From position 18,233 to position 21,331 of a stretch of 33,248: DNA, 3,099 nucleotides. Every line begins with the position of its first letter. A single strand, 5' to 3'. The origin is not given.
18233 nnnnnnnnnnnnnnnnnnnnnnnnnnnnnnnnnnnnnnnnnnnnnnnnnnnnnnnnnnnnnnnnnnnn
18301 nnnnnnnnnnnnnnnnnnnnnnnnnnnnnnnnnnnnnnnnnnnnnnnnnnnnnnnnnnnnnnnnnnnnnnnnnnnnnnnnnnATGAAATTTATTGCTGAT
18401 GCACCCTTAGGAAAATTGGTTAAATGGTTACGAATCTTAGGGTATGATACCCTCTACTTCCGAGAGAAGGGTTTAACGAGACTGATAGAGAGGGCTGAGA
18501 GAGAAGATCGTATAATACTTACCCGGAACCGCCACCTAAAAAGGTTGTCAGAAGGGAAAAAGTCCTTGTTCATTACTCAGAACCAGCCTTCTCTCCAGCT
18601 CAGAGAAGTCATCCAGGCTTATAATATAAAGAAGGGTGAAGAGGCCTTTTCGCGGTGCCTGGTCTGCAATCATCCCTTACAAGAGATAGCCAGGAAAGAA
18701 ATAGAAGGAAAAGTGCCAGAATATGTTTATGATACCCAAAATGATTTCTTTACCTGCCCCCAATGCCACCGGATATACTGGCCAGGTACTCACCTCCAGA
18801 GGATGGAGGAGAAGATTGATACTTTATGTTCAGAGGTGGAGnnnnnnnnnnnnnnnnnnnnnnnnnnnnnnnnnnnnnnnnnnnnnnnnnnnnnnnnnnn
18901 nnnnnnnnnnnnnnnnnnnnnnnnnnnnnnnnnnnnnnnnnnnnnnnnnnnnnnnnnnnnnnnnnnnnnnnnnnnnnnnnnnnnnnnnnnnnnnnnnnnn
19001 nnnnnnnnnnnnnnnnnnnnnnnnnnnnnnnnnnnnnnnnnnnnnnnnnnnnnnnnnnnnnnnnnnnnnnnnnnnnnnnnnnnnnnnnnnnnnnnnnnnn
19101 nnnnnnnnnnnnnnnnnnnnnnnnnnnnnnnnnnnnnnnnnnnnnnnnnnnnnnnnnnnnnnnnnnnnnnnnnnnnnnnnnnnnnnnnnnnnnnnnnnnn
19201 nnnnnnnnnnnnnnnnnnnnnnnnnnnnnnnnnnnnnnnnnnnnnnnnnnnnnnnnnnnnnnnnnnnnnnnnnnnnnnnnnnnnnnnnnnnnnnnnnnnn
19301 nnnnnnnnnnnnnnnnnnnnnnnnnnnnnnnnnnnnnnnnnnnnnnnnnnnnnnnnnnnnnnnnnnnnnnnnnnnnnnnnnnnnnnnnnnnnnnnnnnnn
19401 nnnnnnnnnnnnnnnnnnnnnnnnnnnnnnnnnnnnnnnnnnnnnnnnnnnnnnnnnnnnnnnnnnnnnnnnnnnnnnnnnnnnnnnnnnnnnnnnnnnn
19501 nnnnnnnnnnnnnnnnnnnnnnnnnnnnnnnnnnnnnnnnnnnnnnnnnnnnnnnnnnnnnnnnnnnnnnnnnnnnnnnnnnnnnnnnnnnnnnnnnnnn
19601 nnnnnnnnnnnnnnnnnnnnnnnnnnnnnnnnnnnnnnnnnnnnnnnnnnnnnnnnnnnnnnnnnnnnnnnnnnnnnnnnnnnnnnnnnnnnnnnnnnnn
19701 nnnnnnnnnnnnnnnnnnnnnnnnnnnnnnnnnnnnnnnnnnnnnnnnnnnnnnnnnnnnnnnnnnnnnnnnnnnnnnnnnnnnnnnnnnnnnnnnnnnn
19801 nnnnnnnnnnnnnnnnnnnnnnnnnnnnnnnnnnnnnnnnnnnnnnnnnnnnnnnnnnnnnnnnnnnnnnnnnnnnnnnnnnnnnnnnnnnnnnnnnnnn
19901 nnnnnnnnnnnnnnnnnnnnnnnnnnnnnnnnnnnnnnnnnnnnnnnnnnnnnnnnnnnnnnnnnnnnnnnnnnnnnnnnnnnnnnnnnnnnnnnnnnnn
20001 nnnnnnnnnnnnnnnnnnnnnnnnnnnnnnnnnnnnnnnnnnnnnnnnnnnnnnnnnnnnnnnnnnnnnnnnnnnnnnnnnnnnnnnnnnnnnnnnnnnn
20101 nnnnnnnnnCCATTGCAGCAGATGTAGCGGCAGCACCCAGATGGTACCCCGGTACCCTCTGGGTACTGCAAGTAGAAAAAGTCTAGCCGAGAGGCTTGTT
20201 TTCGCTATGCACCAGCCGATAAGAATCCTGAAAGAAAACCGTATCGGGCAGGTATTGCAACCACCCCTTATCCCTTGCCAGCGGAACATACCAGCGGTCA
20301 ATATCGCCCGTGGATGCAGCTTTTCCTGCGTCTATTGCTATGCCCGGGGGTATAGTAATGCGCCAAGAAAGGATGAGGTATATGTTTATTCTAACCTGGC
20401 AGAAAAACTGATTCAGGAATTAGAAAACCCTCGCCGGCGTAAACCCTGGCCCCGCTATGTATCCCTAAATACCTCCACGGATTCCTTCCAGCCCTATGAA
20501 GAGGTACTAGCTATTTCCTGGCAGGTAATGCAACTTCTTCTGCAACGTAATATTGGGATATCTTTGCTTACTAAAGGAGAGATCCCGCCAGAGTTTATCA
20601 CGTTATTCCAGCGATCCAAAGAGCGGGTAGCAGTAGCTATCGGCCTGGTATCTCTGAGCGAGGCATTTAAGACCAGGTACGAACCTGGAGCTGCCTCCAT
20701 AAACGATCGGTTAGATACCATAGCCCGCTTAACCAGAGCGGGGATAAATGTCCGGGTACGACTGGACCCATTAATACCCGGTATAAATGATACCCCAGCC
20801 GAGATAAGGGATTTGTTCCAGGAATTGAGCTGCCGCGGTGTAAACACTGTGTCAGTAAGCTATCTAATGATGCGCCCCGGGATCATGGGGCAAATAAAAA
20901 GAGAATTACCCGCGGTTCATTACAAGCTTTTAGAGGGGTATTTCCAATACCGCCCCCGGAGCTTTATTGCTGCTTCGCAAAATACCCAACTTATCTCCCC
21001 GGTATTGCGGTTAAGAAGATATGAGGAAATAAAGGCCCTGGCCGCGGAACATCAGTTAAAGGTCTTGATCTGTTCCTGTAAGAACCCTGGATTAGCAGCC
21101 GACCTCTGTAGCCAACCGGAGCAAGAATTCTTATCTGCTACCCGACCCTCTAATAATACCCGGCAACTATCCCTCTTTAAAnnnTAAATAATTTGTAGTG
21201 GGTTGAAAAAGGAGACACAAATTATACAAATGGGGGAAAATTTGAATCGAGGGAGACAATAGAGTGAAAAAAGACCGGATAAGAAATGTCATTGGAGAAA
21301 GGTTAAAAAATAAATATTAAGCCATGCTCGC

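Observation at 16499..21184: Translationally coupled run of nucleic-acid repair/processing genes with TGATG overlaps and near-identical N-termini (MKFIAD / MEFIAD)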

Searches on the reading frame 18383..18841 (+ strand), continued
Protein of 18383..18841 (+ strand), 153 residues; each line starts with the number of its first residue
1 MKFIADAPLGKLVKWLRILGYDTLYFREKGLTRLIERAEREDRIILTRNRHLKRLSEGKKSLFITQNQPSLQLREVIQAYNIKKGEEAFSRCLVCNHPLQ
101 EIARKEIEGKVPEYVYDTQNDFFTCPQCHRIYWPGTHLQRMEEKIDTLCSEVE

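Call 80: find_encoding_contigs(protein=P0179, flank=5000, max_places=1)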
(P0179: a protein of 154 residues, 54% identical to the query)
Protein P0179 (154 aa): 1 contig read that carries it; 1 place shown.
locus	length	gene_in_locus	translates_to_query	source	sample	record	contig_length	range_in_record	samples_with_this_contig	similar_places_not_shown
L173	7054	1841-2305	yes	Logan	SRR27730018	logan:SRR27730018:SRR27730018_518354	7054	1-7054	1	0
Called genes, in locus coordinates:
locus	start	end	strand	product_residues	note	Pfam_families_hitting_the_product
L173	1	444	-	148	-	?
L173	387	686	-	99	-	-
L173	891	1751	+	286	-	PF01048:PNP_UDP_1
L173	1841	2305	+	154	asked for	PF01927:Mut7-C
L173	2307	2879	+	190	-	PF03602:Cons_hypoth95, PF05175:MTS (weak)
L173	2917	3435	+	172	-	PF01467:CTP_transf_like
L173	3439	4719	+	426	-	PF06888:Put_Phosphatase, PF12710:HAD, PF00702:Hydrolase, PF12710:HAD (weak), PF13419:HAD_2, PF13242:Hydrolase_like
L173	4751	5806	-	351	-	PF00248:Aldo_ket_red, PF13534:Fer4_17 (weak)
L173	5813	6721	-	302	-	PF09754:PAC2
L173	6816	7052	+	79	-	?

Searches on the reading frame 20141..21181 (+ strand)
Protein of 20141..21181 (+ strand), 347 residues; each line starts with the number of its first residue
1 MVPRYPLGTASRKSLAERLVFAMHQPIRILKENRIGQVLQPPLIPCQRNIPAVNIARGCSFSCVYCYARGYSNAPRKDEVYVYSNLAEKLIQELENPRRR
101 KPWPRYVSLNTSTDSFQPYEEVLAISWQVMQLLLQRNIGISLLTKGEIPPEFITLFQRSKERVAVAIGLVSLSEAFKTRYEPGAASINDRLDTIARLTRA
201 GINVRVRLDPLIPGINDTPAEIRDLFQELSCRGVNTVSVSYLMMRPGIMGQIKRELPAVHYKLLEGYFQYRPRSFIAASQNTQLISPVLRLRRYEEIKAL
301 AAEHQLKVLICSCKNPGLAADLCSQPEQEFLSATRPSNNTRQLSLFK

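Call 9: search_protein_families(library=pfam, proteins=[window:20141-21181:+], max_evalue=0.01)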
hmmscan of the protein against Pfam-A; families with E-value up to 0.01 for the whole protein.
window:20141-21181:+ (347 aa): 2 families
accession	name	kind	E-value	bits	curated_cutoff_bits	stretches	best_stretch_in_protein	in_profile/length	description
PF04055.27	Radical_SAM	-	2.5e-15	57.5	29.5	1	53-222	1-162/166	Radical SAM superfamily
PF20903.3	SPL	-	0.0048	16.3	27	0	52-212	80-234/338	Spore photoproduct lyase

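Call 11: search_protein_families(library=ncbifam, proteins=[window:20141-21181:+], max_evalue=0.01)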
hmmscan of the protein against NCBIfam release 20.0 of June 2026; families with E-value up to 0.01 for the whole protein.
window:20141-21181:+ (347 aa): 11 families
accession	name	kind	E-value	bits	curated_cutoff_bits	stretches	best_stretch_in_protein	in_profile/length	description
NF038135.1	rSAM_Rv2578c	equivalog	5.8e-29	101.1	430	1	52-287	63-306/317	Rv2578c family radical SAM protein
NF033668.1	rSAM_PA0069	hypoth_equivalog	5.6e-27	94.7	360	1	52-245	60-255/348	PA0069 family radical SAM protein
NF038136.1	rSAM_Rv_intein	exception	3.5e-23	82.3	700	1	79-288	355-564/574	intein-containing Rv2578c family radical SAM protein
TIGR04470.1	rSAM_mob_pairB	equivalog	4.1e-13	49.3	410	1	52-232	21-196/285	radical SAM mobile pair protein B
NF048010.1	SfplDhtActHpsHDes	equivalog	0.00096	18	430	1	176-256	198-273/298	(2S)-3-sulfopropanediol dehydratase activating enzyme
TIGR03886.1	lyase_spl_fam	equivalog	0.0012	18.1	437.55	0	53-73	80-103/346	spore photoproduct lyase family protein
TIGR04070.1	photo_TT_lyase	equivalog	0.0016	17.5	400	1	54-230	82-251/338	spore photoproduct lyase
NF050038.1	rSAM_RiPP_GggB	equivalog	0.0035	16.4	650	1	53-96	46-87/398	streptosactin maturase GggB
TIGR00089.1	TIGR00089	subfamily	0.0046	15.8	251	0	47-72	137-165/429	MiaB/RimO family radical SAM methylthiotransferase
TIGR04013.1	B12_SAM_MJ_1487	hypoth_equivalog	0.0081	15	251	0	42-67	143-168/382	TIGR04013 family B12-binding domain/radical SAM domain-containing protein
TIGR04003.1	rSAM_BssD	equivalog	0.0084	15.3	496.45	0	189-232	205-247/314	[benzylsuccinate synthase]-activating enzyme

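Call 37: search_solved_structures(query=window:20207-21181:+, max_evalue=1, show_alignments=1)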
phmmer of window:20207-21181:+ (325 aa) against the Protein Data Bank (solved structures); distinct sequences matched with E-value up to 1: 3.
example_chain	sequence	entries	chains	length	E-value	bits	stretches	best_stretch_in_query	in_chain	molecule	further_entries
4fhg_A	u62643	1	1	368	0.47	12.9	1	30-208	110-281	Spore photoproduct lyase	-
4rh0_A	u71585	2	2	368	0.68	12.4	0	30-208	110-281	Spore photoproduct lyase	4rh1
4fhe_A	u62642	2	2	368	0.87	12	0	30-208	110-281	Spore photoproduct lyase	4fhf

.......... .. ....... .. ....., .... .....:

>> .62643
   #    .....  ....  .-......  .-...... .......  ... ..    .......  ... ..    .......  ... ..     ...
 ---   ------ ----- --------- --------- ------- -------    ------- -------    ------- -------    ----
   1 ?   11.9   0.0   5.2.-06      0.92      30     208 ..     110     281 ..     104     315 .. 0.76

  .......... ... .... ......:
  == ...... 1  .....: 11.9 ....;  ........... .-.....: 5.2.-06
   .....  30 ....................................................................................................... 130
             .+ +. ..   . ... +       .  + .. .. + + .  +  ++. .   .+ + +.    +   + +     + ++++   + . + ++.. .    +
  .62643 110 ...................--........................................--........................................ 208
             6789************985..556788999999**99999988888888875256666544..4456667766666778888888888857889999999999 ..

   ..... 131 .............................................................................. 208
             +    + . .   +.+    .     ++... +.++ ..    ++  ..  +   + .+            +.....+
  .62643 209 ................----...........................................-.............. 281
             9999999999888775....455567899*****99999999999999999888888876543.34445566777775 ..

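Call 49: search_protein_representatives(protein=window:20207-21181:+)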
Query: 325 residues. Proteins with E-value up to 0.001 (for the whole library): 3469; up to 1e-10: 945; up to 1e-30: 95. The best 150 are listed.
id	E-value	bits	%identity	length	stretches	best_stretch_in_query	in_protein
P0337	4.0e-214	725.9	100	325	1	1-325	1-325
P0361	6.1e-82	291.8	58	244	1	82-324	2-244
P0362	1.3e-70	254.6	40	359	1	3-322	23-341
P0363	1.0e-66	241.7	41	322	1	22-324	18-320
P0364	2.0e-66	240.8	40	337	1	9-303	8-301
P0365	2.3e-66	240.6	42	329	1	12-305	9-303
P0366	8.4e-66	238.7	39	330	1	5-305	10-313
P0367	5.7e-61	222.9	39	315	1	12-297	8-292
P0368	4.5e-60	219.9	39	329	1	3-302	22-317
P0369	1.7e-58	214.8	40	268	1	59-324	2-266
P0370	2.4e-58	214.3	41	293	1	22-309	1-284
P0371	2.2e-57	211.1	38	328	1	11-302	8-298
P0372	2.6e-57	210.9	40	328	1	10-297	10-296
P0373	2.8e-57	210.7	38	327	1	12-302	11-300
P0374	3.1e-57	210.6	41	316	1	16-309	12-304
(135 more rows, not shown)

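Call 68: predict_structure(protein=window:20207-21181:+)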
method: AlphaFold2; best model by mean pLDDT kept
length: 325 residues; sequences in the alignment: 1
mean_pLDDT: 50.3   pTM: 0.44
mean pLDDT of the five models: 50.3, 50.2, 48.2, 46.6, 31.8
residues with pLDDT >= 90: 0; 70-90: 53; 50-70: 93; < 50: 179
segments of 3 or more residues with pLDDT < 50: 1-59, 140-144, 158-160, 188-194, 213-227, 232-272, 281-325
pLDDT, mean of each block of 10 residues (from residue 1): 31 30 28 26 27 39 66 77 66 59 77 74 67 65 53 54 68 71 54 53 63 47 46 42 27 39 35 52 46 46 44 43 42
secondary structure, 60 per line:
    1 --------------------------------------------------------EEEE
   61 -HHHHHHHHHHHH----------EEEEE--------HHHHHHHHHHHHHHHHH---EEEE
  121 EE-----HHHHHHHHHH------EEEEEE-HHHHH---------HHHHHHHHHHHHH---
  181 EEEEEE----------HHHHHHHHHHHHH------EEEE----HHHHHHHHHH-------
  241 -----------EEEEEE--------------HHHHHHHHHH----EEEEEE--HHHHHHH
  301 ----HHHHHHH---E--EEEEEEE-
elements in order: E57-60 H62-73 E84-88 H97-113 E117-122 H128-137 E144-149 H151-155 H165-177 E181-186 H197-209 E216-219 H224-233 E252-257 H272-281 E286-291 H294-300 H305-311 E318-324

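Call 70: search_solved_structures(query=A3, max_evalue=1)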
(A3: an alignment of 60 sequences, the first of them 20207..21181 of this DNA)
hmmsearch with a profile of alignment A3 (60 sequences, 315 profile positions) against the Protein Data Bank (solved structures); distinct sequences matched with E-value up to 1: 17.
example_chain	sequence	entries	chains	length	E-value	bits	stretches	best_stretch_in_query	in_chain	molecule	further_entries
4fhc_A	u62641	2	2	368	1.3e-08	37.4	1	26-184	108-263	Spore photoproduct lyase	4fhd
4fhg_A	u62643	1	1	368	1.5e-08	37.2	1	26-184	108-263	Spore photoproduct lyase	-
4rh0_A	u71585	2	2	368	2.1e-08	36.6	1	26-184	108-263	Spore photoproduct lyase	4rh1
4fhe_A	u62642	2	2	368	2.9e-08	36.2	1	26-184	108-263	Spore photoproduct lyase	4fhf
4k9r_A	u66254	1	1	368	2.6e-07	33.1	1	26-184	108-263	Spore photoproduct lyase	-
6fz6_A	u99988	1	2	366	1.1e-05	27.8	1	26-152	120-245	Probable dual-specificity RNA methyltransferase RlmN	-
8fo0_A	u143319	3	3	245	0.0055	18.9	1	29-61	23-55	Pyruvate formate-lyase 1-activating enzyme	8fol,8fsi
3c8f_A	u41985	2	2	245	0.0061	18.7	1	29-60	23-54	Pyruvate formate-lyase 1-activating enzyme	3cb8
6efn_A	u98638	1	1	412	0.097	14.8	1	27-53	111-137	Sporulation killing factor maturation protein SkfB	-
9qsb_A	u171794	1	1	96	0.24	13.5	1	191-254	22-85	Asr1131 protein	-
8ai3_A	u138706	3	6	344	0.68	12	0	24-96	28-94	Putative peptide biosynthesis protein YydG | Radical SAM core domain-containing protein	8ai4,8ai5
8ai6_A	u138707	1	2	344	0.68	12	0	24-96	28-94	Putative peptide biosynthesis protein YydG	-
8ai1_A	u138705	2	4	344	0.68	12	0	24-96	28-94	Putative peptide biosynthesis protein YydG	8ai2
5tgs_A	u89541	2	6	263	0.72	11.9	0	32-130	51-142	7-carboxy-7-deazaguanine synthase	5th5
2qgq_A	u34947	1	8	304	0.76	11.8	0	27-83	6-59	Protein TM_1862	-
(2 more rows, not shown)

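Call 71: search_protein_families(library=pfam, alignment_id=A3, max_evalue=0.01)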
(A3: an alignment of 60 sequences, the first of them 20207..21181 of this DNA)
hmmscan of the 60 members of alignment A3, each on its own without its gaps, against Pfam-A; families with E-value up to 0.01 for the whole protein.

A. member 1, window:20207-21181:+ (325 aa): 2 families
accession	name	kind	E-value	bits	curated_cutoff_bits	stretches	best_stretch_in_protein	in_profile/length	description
PF04055.27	Radical_SAM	-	2e-15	57.8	29.5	1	31-200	1-162/166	Radical SAM superfamily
PF20903.3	SPL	-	0.004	16.5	27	0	30-190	80-234/338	Spore photoproduct lyase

B. families by the number of members that match (of 60 scanned): 7 families
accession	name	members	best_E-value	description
PF04055.27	Radical_SAM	58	7.5e-18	Radical SAM superfamily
PF20903.3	SPL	20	1.7e-07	Spore photoproduct lyase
PF08902.16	DUF1848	18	2.6e-07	Domain of unknown function (DUF1848)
PF07505.17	DUF5131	2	0.0034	Protein of unknown function (DUF5131)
PF22181.1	TarS_linker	1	0.0078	Glycosyl transferase TarS linker domain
PF13353.11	Fer4_12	1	0.0088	4Fe-4S single cluster domain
PF24850.1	CC_BshC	1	0.0099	Bacillithiol biosynthesis BshC, C-terminal coiled-coil domain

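Call 75: search_protein_families(library=padloc, proteins=[window:20207-21181:+], max_evalue=0.01)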
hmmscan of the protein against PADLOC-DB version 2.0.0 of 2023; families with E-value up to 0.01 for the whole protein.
window:20207-21181:+ (325 aa): 0 families
